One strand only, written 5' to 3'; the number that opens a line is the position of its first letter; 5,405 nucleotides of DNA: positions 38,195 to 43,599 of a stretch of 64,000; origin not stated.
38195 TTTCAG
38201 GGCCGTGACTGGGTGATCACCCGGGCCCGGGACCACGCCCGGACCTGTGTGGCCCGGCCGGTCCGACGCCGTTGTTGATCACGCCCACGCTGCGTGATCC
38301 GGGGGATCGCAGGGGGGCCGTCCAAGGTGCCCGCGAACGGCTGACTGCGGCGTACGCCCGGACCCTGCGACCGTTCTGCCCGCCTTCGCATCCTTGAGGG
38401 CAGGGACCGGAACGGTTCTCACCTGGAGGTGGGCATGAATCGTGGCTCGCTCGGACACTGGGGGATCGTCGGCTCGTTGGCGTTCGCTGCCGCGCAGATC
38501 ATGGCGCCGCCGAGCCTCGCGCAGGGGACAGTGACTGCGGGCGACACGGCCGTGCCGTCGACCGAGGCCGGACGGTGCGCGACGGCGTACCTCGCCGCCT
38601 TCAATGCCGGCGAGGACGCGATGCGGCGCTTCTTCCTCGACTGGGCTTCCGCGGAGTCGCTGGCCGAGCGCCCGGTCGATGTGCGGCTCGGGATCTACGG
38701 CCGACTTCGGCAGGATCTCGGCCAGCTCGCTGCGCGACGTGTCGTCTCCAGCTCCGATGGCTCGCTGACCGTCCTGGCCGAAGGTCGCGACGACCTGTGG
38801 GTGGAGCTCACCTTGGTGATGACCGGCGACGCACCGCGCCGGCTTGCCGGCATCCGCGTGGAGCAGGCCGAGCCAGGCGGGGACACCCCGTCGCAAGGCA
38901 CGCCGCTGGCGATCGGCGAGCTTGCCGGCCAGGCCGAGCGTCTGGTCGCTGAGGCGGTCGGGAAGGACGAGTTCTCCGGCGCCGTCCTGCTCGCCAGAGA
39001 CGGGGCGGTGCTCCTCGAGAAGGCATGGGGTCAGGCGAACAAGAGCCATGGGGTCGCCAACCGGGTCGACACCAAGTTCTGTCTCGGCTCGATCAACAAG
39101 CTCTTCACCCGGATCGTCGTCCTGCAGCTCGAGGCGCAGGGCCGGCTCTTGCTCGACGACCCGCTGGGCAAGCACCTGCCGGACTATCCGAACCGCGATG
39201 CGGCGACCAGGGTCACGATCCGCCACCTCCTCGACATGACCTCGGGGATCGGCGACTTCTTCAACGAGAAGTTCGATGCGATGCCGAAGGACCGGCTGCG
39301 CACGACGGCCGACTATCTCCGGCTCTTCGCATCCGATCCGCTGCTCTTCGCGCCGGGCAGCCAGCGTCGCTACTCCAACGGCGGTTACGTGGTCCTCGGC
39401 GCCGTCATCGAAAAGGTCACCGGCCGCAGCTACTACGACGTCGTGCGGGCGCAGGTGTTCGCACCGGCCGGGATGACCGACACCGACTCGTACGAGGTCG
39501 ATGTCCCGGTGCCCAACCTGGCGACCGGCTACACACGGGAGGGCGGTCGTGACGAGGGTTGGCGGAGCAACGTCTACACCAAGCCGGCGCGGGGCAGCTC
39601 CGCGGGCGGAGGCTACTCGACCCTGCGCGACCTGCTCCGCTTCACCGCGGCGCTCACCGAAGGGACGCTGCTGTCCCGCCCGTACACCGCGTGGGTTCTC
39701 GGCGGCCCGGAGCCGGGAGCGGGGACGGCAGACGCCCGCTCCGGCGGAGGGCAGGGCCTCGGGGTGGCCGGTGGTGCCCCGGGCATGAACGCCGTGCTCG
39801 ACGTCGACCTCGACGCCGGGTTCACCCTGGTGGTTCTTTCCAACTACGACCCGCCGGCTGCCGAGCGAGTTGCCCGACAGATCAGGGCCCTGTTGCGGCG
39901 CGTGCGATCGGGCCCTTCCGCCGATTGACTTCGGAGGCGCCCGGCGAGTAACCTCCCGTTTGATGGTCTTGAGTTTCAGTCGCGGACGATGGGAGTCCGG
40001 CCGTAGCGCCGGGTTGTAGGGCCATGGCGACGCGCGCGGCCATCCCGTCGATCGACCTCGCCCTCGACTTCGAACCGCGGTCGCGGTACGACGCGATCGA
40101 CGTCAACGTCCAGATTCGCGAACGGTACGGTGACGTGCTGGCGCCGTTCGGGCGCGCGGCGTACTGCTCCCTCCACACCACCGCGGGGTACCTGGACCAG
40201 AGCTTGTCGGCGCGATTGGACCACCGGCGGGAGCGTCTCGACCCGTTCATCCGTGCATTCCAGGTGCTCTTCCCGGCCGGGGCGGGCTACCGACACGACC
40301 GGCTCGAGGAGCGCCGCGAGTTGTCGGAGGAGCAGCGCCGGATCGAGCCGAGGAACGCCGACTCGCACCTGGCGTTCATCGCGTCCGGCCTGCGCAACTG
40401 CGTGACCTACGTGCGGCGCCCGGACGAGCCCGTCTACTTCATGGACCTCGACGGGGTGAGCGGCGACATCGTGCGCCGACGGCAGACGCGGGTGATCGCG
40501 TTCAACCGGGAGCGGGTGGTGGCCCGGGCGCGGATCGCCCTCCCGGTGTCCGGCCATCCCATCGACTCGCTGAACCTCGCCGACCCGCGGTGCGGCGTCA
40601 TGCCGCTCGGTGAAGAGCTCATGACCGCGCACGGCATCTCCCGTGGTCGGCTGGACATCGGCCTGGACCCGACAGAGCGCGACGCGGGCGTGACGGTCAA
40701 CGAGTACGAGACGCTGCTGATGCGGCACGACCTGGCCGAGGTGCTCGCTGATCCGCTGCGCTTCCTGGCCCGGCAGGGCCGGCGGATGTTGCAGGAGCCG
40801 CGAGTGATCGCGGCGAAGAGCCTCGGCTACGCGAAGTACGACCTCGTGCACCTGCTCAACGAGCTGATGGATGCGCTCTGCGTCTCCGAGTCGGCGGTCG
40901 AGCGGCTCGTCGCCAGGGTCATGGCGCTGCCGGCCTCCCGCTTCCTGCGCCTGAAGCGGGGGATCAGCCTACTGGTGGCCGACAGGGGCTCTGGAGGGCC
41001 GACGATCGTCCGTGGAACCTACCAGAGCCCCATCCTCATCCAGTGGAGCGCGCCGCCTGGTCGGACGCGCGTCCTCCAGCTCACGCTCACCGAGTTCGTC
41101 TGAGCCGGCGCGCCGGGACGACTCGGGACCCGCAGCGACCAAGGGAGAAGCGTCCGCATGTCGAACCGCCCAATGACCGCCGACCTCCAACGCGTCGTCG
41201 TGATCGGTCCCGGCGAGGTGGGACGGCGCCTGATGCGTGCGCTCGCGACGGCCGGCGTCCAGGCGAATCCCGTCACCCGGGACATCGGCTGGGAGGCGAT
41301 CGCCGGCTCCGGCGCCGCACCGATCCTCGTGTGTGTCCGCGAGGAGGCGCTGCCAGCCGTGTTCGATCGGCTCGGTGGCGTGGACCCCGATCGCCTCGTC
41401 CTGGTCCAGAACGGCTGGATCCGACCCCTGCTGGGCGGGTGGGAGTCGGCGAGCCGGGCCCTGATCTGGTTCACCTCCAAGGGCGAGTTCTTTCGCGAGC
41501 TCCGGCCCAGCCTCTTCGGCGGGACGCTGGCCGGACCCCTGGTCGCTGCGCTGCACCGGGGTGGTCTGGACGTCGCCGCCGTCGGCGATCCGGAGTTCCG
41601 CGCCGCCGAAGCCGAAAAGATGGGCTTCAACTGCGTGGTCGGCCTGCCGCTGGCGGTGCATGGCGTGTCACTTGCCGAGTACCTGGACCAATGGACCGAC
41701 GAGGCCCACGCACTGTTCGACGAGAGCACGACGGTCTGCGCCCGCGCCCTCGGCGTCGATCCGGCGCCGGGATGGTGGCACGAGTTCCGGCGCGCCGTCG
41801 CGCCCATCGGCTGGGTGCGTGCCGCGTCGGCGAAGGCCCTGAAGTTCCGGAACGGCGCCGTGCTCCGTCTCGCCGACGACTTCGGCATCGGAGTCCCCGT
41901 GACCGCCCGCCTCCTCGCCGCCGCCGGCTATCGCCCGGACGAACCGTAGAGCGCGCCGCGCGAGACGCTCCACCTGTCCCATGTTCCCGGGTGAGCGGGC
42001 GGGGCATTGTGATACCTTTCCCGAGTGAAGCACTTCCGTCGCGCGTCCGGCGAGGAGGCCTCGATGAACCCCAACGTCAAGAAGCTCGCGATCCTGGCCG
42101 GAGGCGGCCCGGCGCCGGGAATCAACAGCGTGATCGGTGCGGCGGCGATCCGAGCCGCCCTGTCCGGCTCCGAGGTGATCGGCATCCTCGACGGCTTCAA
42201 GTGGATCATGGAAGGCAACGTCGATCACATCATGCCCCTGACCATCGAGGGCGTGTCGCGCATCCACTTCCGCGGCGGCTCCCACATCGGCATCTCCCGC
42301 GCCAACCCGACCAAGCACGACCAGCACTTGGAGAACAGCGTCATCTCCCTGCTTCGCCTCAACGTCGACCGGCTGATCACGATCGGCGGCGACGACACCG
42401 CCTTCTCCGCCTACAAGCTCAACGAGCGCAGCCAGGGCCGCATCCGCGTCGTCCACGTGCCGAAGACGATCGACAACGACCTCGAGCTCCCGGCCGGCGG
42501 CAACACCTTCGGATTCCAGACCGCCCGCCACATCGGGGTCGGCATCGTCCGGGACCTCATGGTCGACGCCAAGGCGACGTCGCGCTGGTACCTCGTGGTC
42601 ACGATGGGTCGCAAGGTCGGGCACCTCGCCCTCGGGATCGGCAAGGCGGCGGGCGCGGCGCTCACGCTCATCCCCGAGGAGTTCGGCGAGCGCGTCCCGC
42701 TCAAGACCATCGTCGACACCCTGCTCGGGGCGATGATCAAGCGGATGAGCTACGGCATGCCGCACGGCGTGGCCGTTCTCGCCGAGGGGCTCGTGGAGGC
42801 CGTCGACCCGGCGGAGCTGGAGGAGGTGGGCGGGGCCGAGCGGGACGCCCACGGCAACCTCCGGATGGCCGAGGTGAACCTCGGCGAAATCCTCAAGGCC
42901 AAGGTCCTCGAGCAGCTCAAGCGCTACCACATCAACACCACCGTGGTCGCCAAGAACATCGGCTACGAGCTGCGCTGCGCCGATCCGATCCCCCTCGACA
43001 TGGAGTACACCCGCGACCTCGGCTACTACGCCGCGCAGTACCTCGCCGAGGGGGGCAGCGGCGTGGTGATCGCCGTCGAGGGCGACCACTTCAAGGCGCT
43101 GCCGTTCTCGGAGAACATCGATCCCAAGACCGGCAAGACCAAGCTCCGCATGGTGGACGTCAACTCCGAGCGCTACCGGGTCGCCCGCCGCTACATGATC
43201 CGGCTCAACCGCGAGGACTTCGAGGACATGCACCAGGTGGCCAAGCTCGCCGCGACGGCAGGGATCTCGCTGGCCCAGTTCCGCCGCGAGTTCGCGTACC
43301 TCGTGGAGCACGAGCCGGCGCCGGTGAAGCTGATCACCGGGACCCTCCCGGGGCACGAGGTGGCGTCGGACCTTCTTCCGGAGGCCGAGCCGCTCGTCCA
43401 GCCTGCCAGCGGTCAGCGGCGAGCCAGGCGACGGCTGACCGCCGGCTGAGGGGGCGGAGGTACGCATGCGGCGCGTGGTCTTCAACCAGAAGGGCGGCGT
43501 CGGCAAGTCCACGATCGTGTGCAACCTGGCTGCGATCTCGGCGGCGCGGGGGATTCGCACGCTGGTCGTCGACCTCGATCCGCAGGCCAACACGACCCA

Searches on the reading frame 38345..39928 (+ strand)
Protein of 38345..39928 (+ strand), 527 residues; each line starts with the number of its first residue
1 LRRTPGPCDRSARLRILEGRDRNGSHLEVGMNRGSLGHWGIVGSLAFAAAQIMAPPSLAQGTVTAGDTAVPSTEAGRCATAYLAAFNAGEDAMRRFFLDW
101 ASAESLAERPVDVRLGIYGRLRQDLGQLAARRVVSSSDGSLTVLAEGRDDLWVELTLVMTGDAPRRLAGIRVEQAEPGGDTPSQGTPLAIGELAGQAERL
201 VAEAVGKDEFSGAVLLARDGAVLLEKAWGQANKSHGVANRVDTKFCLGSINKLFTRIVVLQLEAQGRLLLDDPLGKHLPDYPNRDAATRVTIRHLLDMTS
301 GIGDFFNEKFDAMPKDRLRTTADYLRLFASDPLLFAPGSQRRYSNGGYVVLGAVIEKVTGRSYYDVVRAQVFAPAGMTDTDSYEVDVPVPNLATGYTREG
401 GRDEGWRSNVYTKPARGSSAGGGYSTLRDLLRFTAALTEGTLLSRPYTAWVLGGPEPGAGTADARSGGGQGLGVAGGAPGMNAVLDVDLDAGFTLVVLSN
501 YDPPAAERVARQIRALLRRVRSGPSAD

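Call 44: search_protein_families(library=ncbifam, proteins=[window:38345-39928:+], max_evalue=0.00001)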
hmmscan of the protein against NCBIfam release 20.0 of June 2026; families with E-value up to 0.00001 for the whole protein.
window:38345-39928:+ (527 aa): 44 families (the best 25 are shown)
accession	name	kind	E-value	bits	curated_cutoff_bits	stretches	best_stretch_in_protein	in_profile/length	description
NF007943.0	PRK10662.1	equivalog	5.6e-21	74.6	266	1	211-434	51-267/380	D-alanyl-D-alanine-carboxypeptidase/endopeptidase AmpH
NF009622.0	PRK13128.1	equivalog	2.3e-20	72.6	443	1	211-406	24-213/518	D-aminopeptidase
NF052559.1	MthAcHydAcmB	equivalog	2.5e-17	62.7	550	1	197-434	10-266/391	methyl acetate hydrolase AcmB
NF033085.1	bla_class_C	equivalog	2.1e-15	56.4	415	1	226-436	37-233/356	class C beta-lactamase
NF050047.1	blaELC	exception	4.8e-15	55.3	840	1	213-434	101-307/434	ELC family class C beta-lactamase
NF050810.1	blaCHC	exception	7.4e-15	54.7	780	1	213-436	48-255/387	CHC family extended-spectrum class C beta-lactamase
NF038069.1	blaIDC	exception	8e-14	51.3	850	1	226-437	71-267/395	IDC family class C beta-lactamase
NF000422.6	blaPDC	exception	1.1e-13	51.1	865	1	227-448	68-276/397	PDC family class C beta-lactamase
NF000185.2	BlaEC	exception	4.7e-13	48.8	850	1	227-433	58-249/377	BlaEC family class C beta-lactamase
NF002968.0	PRK03642.1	equivalog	2e-12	46.7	385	1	200-380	46-240/432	penicillin binding protein PBP4B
NF000423.2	blaSRT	exception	1.5e-10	40.8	860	1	227-446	58-262/378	SRT/SST family class C beta-lactamase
NF000519.2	blaPDC_var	exception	1.9e-10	40.5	900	1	228-448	69-276/397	PDC variant family class C beta-lactamase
NF038269.1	lipase_LipE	equivalog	2.1e-10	40.3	750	1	216-394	51-234/407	lipase LipE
NF033159.0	blaPAC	exception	2.4e-10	39.8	850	1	213-433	48-252/380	PAC family class C beta-lactamase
NF033569.1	blaLHK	exception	3.8e-10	39.2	850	1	227-398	71-234/390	LHK family class C beta-lactamase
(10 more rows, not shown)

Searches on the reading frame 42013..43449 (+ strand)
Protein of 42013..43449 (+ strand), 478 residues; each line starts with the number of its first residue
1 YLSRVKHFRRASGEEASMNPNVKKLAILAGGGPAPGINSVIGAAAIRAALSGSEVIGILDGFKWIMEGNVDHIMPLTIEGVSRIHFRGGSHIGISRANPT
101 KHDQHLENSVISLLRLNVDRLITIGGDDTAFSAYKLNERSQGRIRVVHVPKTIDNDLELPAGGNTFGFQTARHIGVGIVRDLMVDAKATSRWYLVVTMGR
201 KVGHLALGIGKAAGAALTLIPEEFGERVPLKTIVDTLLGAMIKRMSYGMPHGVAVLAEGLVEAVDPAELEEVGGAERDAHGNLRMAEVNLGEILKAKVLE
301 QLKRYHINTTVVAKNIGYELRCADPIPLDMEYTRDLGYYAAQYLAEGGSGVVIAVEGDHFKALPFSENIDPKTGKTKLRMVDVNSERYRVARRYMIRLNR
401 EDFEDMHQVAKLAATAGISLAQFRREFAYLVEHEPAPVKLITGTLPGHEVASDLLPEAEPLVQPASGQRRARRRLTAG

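Call 44: search_protein_families(library=ncbifam, proteins=[window:42013-43449:+], max_evalue=0.00001)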
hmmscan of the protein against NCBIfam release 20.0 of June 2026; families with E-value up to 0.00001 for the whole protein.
window:42013-43449:+ (478 aa): 11 families
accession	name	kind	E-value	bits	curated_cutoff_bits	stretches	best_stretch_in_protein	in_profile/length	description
NF041103.1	PFKA_PPi_Ttgales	equivalog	1.5e-183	610.5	550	1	25-429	1-407/407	diphosphate--fructose-6-phosphate 1-phosphotransferase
NF002872.1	PRK03202.1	subfamily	6.9e-54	183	253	1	23-377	1-311/323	ATP-dependent 6-phosphofructokinase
NF005482.0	PRK07085.1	subfamily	4.3e-48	164.2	446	2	13-264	65-319/558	diphosphate--fructose-6-phosphate 1-phosphotransferase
TIGR02483.1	PFK_mixed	subfamily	1.3e-47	162.5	430.55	1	24-367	1-323/325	phosphofructokinase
TIGR02477.1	PFKA_PPi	equivalog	5.8e-40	137.3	587.95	2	14-264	59-313/539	diphosphate--fructose-6-phosphate 1-phosphotransferase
NF005301.0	PRK06830.1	equivalog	1.9e-37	128.8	400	1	19-370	78-417/445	ATP-dependent 6-phosphofructokinase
TIGR02482.1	PFKA_ATP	equivalog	1.3e-34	119.6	371.35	1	24-238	1-205/301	6-phosphofructokinase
TIGR02478.1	6PF1K_euk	equivalog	1.4e-32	112.8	708.4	2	18-234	385-598/744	6-phosphofructokinase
NF010674.0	PRK14071.1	equivalog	4.1e-28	98.3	544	1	21-370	3-336/360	ATP-dependent 6-phosphofructokinase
NF010675.0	PRK14072.1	subfamily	1.8e-24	86.3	273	1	23-359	4-339/416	diphosphate--fructose-6-phosphate 1-phosphotransferase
NF005121.0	PRK06555.1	equivalog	1.5e-19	70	395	1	22-206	3-203/404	pyrophosphate--fructose-6-phosphate 1-phosphotransferase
